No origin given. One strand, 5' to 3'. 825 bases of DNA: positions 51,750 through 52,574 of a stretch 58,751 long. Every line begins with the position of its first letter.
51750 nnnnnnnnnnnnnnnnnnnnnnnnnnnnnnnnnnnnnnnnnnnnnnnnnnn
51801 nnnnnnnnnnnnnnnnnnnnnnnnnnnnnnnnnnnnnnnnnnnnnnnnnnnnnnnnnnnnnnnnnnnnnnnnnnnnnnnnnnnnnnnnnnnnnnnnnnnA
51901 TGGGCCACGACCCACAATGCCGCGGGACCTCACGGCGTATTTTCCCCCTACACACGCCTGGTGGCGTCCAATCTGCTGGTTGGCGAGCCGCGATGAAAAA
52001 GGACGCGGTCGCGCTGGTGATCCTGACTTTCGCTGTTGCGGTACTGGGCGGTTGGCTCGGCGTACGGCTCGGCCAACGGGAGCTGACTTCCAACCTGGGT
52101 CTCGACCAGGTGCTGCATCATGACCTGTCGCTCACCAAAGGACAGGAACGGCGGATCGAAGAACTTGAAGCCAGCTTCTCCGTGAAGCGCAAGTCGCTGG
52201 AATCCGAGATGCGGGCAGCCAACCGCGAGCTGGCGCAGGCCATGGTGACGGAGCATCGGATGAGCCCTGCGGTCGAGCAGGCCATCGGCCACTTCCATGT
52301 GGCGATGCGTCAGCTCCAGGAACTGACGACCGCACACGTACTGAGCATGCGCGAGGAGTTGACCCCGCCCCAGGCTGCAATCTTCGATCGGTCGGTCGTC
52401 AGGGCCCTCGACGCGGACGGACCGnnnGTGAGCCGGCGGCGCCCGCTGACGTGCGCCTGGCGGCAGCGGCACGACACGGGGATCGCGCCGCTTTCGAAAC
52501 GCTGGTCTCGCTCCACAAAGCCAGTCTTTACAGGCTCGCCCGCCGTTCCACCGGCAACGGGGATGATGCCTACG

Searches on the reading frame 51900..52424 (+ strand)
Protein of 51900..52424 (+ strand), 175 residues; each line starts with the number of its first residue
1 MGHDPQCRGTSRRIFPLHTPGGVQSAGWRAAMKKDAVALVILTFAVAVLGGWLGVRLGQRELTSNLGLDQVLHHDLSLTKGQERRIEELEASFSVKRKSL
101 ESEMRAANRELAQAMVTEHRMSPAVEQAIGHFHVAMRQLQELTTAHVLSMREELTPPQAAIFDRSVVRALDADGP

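Call 47: search_protein_families(library=pfam, proteins=[window:51900-52424:+], max_evalue=0.00001)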
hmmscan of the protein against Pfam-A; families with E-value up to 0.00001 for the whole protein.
window:51900-52424:+ (175 aa): 1 family
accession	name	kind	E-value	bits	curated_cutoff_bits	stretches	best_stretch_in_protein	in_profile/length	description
PF13801.11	Metal_resist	-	6e-15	56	29.2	1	39-158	3-122/125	Heavy-metal resistance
